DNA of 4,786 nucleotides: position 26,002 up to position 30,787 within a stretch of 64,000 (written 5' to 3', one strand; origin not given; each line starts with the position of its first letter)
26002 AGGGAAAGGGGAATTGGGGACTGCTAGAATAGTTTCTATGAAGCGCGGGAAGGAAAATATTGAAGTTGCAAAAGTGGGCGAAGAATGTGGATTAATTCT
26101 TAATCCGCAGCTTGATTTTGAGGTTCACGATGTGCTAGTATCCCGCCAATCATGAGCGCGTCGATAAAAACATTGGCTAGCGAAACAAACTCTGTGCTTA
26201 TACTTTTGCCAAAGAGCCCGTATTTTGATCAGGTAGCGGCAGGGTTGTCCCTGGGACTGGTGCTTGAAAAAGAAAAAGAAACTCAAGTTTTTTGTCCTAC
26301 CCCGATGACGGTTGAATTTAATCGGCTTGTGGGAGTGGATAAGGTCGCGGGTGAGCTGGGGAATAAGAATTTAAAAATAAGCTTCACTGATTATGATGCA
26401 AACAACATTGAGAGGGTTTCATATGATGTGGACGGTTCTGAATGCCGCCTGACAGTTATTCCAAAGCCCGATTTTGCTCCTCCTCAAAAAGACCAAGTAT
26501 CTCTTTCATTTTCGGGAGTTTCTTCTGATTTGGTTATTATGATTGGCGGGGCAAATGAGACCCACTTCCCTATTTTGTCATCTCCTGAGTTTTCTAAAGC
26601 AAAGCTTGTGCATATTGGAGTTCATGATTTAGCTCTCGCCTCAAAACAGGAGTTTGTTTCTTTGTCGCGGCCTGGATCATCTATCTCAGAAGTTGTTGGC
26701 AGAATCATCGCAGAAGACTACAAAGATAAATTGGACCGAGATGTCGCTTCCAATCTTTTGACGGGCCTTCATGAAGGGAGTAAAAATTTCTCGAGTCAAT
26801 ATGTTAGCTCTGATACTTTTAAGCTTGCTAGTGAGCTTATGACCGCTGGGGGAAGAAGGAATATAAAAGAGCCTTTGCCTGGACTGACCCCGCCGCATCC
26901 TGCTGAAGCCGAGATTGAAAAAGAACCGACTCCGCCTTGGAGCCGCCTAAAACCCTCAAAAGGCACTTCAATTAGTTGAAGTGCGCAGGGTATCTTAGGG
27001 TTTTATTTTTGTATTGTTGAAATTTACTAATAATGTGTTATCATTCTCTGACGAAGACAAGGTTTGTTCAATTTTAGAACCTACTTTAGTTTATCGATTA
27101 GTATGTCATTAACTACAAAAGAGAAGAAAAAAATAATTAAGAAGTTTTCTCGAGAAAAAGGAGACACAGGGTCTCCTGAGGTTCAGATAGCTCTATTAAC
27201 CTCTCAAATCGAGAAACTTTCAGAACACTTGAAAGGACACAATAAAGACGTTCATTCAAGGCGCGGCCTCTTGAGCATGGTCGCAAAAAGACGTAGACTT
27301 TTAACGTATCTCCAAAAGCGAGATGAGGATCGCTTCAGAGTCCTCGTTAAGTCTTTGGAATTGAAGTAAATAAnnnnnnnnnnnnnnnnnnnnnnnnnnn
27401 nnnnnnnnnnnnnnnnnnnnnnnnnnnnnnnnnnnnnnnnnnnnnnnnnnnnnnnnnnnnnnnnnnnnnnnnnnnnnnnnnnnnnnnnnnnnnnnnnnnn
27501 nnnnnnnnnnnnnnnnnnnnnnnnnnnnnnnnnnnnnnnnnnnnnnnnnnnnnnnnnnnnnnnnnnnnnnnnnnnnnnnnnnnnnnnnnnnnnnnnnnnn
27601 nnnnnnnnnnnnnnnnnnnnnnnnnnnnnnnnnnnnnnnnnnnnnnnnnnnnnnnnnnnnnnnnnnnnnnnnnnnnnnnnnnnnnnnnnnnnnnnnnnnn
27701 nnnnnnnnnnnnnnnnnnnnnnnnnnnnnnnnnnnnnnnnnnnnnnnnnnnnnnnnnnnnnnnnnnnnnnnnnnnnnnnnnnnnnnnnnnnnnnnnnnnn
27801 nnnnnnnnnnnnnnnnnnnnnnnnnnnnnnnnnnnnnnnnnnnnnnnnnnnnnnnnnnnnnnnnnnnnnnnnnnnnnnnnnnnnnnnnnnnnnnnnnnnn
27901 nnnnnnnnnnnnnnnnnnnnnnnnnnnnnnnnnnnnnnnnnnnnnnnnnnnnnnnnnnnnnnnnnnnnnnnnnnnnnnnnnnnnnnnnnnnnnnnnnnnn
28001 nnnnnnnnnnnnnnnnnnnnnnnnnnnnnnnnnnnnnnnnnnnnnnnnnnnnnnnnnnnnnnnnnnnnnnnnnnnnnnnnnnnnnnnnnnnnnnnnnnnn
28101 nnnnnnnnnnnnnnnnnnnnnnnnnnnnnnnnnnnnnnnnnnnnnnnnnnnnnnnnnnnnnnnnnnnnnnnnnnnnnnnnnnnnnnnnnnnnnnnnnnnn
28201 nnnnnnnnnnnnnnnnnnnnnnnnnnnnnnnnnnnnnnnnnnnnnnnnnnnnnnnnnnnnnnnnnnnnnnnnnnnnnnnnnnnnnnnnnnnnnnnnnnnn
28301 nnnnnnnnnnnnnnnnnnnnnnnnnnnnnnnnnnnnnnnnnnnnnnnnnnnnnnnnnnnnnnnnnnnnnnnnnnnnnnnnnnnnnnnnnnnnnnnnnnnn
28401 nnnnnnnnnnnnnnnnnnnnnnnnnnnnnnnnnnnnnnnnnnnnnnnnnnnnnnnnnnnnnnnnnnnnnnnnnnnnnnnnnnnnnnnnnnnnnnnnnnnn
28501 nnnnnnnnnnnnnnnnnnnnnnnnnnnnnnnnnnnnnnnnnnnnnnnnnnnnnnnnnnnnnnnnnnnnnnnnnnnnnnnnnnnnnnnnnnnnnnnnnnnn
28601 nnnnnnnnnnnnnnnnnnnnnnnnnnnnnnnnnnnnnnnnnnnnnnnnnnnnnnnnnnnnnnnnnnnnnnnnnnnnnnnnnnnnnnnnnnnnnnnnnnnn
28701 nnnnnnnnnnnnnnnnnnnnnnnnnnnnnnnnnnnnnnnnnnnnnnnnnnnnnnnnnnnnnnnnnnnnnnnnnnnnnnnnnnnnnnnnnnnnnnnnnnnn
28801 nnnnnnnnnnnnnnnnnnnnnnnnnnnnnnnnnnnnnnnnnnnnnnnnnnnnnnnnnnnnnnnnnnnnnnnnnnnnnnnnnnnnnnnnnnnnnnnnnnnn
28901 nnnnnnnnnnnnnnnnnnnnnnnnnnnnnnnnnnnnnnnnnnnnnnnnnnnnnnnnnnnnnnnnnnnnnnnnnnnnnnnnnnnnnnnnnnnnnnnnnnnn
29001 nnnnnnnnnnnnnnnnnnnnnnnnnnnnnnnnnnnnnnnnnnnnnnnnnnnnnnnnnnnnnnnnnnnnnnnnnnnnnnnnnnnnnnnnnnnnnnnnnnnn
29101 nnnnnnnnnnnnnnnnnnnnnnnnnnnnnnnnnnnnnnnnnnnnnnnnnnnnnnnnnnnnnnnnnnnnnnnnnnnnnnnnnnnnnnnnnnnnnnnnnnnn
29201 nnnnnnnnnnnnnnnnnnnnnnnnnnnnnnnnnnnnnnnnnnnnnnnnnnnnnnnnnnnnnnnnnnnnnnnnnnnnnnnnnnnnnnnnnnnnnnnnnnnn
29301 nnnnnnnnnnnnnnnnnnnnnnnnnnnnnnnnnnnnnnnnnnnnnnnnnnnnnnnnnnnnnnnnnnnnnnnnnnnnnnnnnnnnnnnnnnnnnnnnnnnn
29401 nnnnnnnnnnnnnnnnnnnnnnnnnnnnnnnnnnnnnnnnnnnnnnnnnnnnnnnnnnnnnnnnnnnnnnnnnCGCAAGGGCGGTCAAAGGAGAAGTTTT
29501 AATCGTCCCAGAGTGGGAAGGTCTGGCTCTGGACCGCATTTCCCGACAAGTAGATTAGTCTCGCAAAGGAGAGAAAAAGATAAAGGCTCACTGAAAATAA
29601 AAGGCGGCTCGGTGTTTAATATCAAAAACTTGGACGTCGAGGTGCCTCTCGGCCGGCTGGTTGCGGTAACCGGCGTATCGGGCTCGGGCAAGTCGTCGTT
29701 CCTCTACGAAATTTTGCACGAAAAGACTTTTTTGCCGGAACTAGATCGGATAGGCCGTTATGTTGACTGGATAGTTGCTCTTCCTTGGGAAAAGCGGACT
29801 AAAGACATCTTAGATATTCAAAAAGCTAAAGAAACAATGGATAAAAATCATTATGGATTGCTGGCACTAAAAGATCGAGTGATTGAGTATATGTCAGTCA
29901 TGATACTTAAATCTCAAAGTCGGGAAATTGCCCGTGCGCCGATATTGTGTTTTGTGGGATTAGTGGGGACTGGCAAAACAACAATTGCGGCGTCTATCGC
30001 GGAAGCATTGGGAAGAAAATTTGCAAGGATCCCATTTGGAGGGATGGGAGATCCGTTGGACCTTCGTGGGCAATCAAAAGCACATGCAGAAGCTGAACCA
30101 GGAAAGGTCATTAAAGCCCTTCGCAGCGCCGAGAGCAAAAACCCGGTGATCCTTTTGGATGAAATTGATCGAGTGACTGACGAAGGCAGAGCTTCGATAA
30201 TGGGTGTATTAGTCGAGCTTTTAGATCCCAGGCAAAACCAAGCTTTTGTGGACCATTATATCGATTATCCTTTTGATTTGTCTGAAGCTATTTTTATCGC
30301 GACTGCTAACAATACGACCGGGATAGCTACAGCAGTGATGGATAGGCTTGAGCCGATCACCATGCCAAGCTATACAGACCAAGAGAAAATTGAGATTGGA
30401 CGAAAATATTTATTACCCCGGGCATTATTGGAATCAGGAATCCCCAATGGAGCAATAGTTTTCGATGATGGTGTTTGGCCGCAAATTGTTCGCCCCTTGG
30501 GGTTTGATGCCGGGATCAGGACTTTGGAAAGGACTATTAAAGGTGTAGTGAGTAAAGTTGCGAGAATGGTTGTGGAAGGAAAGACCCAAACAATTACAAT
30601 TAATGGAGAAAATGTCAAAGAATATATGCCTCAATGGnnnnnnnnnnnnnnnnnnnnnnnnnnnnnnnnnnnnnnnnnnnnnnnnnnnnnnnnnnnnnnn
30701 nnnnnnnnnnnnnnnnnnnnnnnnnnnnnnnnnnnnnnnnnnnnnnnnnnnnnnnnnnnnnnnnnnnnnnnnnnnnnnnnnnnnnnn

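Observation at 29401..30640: PNPase ORF reads through into a UvrA-like P-loop fragment and a protease-less Lon AAA+ module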

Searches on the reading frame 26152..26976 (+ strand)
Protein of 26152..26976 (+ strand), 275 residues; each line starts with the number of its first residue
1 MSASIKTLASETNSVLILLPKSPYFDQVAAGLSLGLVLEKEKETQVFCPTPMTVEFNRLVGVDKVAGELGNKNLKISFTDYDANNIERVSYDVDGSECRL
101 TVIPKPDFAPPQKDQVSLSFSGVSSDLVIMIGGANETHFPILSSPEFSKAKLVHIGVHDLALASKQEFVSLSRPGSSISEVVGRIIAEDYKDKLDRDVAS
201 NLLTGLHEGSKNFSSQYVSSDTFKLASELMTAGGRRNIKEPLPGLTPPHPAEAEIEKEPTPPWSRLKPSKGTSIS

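Call 14: find_encoding_contigs(protein=window:26152-26976:+, flank=8000, max_places=6)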
Protein window:26152-26976:+ (275 aa): 15 contigs read that carry it; 4 places shown.
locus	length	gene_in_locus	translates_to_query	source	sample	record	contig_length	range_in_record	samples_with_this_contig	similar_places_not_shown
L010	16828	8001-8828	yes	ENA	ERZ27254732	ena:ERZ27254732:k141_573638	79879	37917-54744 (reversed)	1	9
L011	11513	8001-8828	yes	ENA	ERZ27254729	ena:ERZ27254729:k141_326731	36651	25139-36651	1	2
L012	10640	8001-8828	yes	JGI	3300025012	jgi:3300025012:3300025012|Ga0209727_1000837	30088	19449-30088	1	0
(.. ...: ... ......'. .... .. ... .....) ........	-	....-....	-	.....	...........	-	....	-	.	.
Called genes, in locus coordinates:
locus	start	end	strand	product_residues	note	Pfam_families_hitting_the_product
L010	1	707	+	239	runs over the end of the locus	PF03444:WHD_HrcA (weak), PF01628:HrcA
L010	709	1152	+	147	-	PF01025:GrpE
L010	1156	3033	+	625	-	PF00012:HSP70, PF06723:MreB_Mbl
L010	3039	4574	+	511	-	PF13231:PMT_2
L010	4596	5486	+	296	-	PF00226:DnaJ, PF01556:DnaJ_C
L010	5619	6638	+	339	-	PF08529:NusA_N, PF13184:KH_NusA_1st, PF26594:KH_NusA_2nd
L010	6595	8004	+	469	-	PF00009:GTP_EFTU, PF01926:MMR_HSR1, PF10662:PduV-EutP (weak), PF22042:EF-G_D2, PF11987:IF-2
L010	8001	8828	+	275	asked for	-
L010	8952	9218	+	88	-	PF00312:Ribosomal_S15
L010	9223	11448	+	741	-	PF01138:RNase_PH, PF03725:RNase_PH_C, PF22675:KH-I_KHDC4-BBP (faint), PF01138:RNase_PH, PF00013:KH_1, PF00575:S1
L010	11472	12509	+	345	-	PF00004:AAA, PF07728:AAA_5, PF22667:Lon_lid (weak)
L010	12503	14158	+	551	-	PF00753:Lactamase_B, PF12706:Lactamase_B_2, PF07521:RMMBL (faint), PF22505:RNase_J_b_CASP, PF17770:RNase_J_C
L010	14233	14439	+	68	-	-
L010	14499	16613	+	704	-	PF17854:FtsK_alpha, PF01580:FtsK_SpoIIIE, PF09397:FtsK_gamma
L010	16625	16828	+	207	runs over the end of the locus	PF13413:HTH_25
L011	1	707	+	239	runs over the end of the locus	PF03444:WHD_HrcA (weak), PF01628:HrcA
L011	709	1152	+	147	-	PF01025:GrpE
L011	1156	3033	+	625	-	PF00012:HSP70, PF06723:MreB_Mbl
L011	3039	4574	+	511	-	PF13231:PMT_2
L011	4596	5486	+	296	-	PF00226:DnaJ, PF01556:DnaJ_C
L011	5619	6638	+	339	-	PF08529:NusA_N, PF13184:KH_NusA_1st, PF26594:KH_NusA_2nd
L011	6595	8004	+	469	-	PF00009:GTP_EFTU, PF01926:MMR_HSR1, PF10662:PduV-EutP (weak), PF22042:EF-G_D2, PF11987:IF-2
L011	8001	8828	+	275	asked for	-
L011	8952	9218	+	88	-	PF00312:Ribosomal_S15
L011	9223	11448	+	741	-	PF01138:RNase_PH, PF03725:RNase_PH_C, PF22675:KH-I_KHDC4-BBP (faint), PF01138:RNase_PH, PF00013:KH_1, PF00575:S1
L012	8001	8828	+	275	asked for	-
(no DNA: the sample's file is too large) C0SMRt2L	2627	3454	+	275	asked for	-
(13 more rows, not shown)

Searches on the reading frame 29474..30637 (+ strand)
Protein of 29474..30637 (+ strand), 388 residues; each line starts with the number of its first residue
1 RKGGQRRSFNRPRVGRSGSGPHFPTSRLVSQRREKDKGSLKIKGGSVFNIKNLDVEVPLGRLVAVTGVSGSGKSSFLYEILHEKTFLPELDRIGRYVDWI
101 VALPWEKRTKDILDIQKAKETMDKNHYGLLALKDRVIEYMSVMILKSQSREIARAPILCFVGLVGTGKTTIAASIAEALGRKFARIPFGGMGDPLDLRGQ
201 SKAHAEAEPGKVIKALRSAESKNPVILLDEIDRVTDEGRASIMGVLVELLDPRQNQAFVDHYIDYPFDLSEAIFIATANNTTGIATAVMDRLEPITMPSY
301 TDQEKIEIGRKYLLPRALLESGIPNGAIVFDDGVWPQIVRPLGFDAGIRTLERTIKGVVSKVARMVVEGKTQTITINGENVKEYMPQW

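Call 4: search_protein_families(library=ncbifam, proteins=[window:29474-30637:+], max_evalue=1)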
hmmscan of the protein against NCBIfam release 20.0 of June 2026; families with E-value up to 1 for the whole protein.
window:29474-30637:+ (388 aa): 144 families (the best 25 are shown)
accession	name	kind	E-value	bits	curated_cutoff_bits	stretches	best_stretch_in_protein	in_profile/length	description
TIGR00763.1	lon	equivalog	2.9e-90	303.9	608.05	1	89-373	291-571/795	endopeptidase La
NF008053.0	PRK10787.1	equivalog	2.6e-70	237.5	891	1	94-385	292-579/784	endopeptidase La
NF001503.0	PRK00349.1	equivalog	8.9e-14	50.5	1147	1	29-84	604-659/943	excinuclease ABC subunit UvrA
TIGR00630.1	uvra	equivalog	1.3e-13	50.1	729.8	1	30-83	603-656/924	excinuclease ABC subunit UvrA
NF001885.0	PRK00635.1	equivalog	2.2e-10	38.4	3054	1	29-81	590-642/1809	excinuclease ABC subunit A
TIGR02315.1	ABC_phnC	equivalog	3e-06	26.8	266.1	1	49-80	17-48/243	phosphonate ABC transporter ATP-binding protein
NF000355.4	ribo_prot_ABC_F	equivalog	7.3e-06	25.1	380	1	39-83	320-362/499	ribosomal protection-like ABC-F family protein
TIGR03608.1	L_ocin_972_ABC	subfamily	1.4e-05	24.7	254.85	1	50-78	14-42/206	putative bacteriocin export ABC transporter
NF040873.1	AztA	equivalog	1.7e-05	24.5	220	1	50-78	8-36/191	zinc ABC transporter ATP-binding protein AztA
TIGR03258.1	PhnT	equivalog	3.2e-05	23.1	499.15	2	133-177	12-56/359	2-aminoethylphosphonate ABC transport system ATP-binding subunit PhnT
TIGR01978.1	sufC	equivalog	5.8e-05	22.6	212.8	1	50-85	16-51/243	Fe-S cluster assembly ATPase SufC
TIGR00968.1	3a0106s01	subfamily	6.5e-05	22.6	342.75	1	44-79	10-45/237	sulfate ABC transporter ATP-binding protein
NF040713.1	ZapE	equivalog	7.9e-05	22.1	140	1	146-250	46-144/344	cell division protein ZapE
TIGR02324.1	CP_lyasePhnL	equivalog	9e-05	22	256.3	1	46-93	20-65/224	phosphonate C-P lyase system protein PhnL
TIGR02673.1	FtsE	equivalog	0.00011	22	264.85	1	49-81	17-49/214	cell division ATP-binding protein FtsE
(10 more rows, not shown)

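Call 9: find_homologous_proteins(query=window:29474-30637:+, max_evalue=0.00001)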
Query window:29474-30637:+ (388 aa): 7914 proteins with E <= 0.00001 among 8000 candidates; the best 120 are listed.
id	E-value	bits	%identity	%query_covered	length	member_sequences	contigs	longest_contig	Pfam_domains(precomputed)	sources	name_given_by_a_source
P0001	3.6e-173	594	83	80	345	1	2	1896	PF00004.36,PF22667.3,PF07728.21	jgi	jgi:ATP-dependent Lon protease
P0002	3.3e-168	578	82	80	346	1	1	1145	PF00004.36,PF22667.3,PF07728.21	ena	-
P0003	1.5e-156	539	77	80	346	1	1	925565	PF00004.36,PF22667.3,PF07728.21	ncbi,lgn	-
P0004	2.8e-155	535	77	80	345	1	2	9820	PF00004.36,PF22667.3,PF07728.21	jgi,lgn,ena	-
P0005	4.0e-155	535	75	82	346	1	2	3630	PF00004.36,PF22667.3,PF07728.21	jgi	jgi:ATP-dependent Lon protease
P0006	1.9e-153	529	73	80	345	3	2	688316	PF07726.18,PF00004.36,PF13401.13,PF22667.3,PF07728.21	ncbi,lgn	-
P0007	4.7e-153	528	74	80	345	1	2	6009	PF07726.18,PF00004.36,PF22667.3,PF07728.21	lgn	-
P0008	5.2e-153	528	73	80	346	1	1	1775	PF00004.36,PF22667.3,PF07728.21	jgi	jgi:ATP-dependent Lon protease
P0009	7.7e-153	527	71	85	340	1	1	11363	PF00004.36,PF22667.3,PF07728.21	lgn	-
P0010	1.3e-151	523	74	80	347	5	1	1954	PF00004.36,PF22667.3,PF07728.21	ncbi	-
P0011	4.0e-151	521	72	82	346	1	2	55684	PF07726.18,PF00004.36,PF22667.3,PF07728.21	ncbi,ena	ncbi:MAG: AAA family ATPase [Patescibacteria group bacterium]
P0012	2.5e-150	519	75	78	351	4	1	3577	PF00004.36,PF22667.3,PF07728.21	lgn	-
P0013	2.9e-150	519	70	83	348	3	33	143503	PF00004.36,PF22667.3,PF07728.21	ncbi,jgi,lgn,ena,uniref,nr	ncbi:hypothetical protein A2210_01150 [Candidatus Woesebacteria bacterium RIFOXYA1_FULL_40_18]|unire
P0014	4.5e-150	518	75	80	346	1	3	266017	PF00004.36,PF22667.3,PF07728.21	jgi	-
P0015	4.6e-150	518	75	80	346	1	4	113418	PF00004.36,PF22667.3,PF07728.21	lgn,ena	-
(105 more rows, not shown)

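Call 11: find_encoding_contigs(protein=P0003, flank=8000, max_places=3)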
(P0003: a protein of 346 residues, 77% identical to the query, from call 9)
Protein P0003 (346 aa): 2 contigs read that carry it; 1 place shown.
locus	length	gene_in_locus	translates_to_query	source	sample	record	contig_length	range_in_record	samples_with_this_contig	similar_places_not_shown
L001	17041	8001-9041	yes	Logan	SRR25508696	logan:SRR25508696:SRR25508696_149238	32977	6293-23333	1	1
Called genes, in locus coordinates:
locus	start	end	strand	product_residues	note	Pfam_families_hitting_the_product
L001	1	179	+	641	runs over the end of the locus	PF00012:HSP70, PF06723:MreB_Mbl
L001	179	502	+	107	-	-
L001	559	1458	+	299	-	PF00226:DnaJ, PF01556:DnaJ_C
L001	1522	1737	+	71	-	-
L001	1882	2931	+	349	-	PF08529:NusA_N (weak), PF13184:KH_NusA_1st, PF26594:KH_NusA_2nd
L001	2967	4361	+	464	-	PF00009:GTP_EFTU, PF01926:MMR_HSR1, PF22042:EF-G_D2, PF03144:GTP_EFTU_D2 (faint), PF11987:IF-2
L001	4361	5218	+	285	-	-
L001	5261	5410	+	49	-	-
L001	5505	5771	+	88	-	PF00312:Ribosomal_S15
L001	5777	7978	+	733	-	PF01138:RNase_PH, PF03725:RNase_PH_C, PF01138:RNase_PH, PF00013:KH_1, PF00575:S1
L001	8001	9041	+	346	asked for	PF00004:AAA, PF07728:AAA_5, PF22667:Lon_lid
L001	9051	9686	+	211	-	PF03167:UDG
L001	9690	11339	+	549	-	PF00753:Lactamase_B, PF12706:Lactamase_B_2, PF22505:RNase_J_b_CASP, PF17770:RNase_J_C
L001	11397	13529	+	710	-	PF17854:FtsK_alpha, PF01580:FtsK_SpoIIIE, PF09397:FtsK_gamma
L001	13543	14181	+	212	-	PF12844:HTH_19, PF13413:HTH_25, PF13560:HTH_31 (weak), PF01381:HTH_3 (weak), PF09136:Glucodextran_B (weak)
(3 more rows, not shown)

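Call 12: find_encoding_contigs(protein=P0001, flank=8000, max_places=3)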
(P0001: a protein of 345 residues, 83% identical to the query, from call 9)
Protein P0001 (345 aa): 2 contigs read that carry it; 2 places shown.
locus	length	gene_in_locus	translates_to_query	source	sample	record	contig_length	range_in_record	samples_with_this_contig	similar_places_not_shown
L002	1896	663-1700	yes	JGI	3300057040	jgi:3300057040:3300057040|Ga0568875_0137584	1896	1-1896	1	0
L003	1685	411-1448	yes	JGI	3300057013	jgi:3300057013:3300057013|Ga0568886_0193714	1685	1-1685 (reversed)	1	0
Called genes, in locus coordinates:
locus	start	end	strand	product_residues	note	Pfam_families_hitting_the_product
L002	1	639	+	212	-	?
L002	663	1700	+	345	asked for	PF00004:AAA, PF07728:AAA_5, PF22667:Lon_lid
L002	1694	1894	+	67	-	?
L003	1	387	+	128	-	?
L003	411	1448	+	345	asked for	PF00004:AAA, PF07728:AAA_5, PF22667:Lon_lid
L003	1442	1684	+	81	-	?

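Call 33: find_encoding_contigs(protein=P0013, flank=6000, max_places=3)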
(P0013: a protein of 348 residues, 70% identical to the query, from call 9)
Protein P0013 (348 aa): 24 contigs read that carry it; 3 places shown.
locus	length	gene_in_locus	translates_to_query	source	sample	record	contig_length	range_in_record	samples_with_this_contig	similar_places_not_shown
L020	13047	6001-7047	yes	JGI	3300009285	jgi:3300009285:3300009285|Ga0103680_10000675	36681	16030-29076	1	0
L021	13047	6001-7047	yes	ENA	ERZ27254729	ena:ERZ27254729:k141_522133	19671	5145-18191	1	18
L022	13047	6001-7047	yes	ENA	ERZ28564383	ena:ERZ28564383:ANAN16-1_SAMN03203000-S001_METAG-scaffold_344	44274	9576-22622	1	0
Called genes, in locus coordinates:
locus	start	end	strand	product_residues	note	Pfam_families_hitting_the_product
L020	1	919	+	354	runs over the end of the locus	PF08529:NusA_N, PF13184:KH_NusA_1st, PF26594:KH_NusA_2nd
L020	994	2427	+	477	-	PF00009:GTP_EFTU, PF01926:MMR_HSR1, PF22042:EF-G_D2, PF03144:GTP_EFTU_D2 (faint), PF11987:IF-2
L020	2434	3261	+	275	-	-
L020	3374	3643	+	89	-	PF00312:Ribosomal_S15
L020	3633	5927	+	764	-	PF01138:RNase_PH, PF03725:RNase_PH_C, PF01138:RNase_PH, PF00013:KH_1, PF00575:S1, PF23459:S1_RRP5 (faint)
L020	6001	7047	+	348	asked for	PF00004:AAA, PF07728:AAA_5, PF22667:Lon_lid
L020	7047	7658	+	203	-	PF03167:UDG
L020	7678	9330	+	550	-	PF00753:Lactamase_B (faint), PF12706:Lactamase_B_2, PF22505:RNase_J_b_CASP, PF17770:RNase_J_C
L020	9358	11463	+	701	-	PF17854:FtsK_alpha, PF01580:FtsK_SpoIIIE, PF09397:FtsK_gamma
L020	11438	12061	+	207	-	PF13413:HTH_25, PF09136:Glucodextran_B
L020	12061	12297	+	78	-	-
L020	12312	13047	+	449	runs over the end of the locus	PF01411:tRNA-synt_2c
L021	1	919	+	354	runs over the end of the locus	PF08529:NusA_N, PF13184:KH_NusA_1st, PF26594:KH_NusA_2nd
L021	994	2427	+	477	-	PF00009:GTP_EFTU, PF01926:MMR_HSR1, PF22042:EF-G_D2, PF03144:GTP_EFTU_D2 (faint), PF11987:IF-2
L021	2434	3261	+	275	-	-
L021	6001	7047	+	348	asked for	PF00004:AAA, PF07728:AAA_5, PF22667:Lon_lid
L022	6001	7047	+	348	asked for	PF00004:AAA, PF07728:AAA_5, PF22667:Lon_lid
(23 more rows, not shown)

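Call 34: find_encoding_contigs(protein=P0006, flank=6000, max_places=2)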
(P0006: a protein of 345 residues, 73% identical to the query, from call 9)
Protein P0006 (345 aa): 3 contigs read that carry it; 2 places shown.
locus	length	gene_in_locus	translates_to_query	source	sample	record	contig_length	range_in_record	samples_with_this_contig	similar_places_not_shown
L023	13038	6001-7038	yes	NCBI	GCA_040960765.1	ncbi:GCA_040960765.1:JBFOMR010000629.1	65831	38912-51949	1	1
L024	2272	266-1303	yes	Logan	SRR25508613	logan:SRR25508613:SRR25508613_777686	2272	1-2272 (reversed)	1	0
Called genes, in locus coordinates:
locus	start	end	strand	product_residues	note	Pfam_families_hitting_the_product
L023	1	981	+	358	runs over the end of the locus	PF08529:NusA_N, PF13184:KH_NusA_1st, PF26594:KH_NusA_2nd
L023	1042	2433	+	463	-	PF00009:GTP_EFTU, PF01926:MMR_HSR1, PF22042:EF-G_D2, PF03144:GTP_EFTU_D2 (faint), PF11987:IF-2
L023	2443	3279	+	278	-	-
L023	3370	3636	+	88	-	PF00312:Ribosomal_S15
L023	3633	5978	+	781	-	PF01138:RNase_PH, PF03725:RNase_PH_C, PF01138:RNase_PH, PF00013:KH_1, PF00575:S1, PF23459:S1_RRP5 (faint)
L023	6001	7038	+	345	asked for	PF00004:AAA, PF07726:AAA_3 (faint), PF07728:AAA_5, PF13401:AAA_22 (faint), PF22667:Lon_lid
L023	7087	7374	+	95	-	-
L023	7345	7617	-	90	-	-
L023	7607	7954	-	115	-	PF18924:DUF5674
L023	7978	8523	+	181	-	-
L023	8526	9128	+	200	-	PF03167:UDG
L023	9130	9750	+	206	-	-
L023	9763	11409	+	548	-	PF00753:Lactamase_B, PF12706:Lactamase_B_2, PF22505:RNase_J_b_CASP, PF07521:RMMBL (weak), PF17770:RNase_J_C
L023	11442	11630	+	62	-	-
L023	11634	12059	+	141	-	-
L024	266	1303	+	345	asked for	PF00004:AAA, PF07726:AAA_3 (faint), PF07728:AAA_5, PF13401:AAA_22 (faint), PF22667:Lon_lid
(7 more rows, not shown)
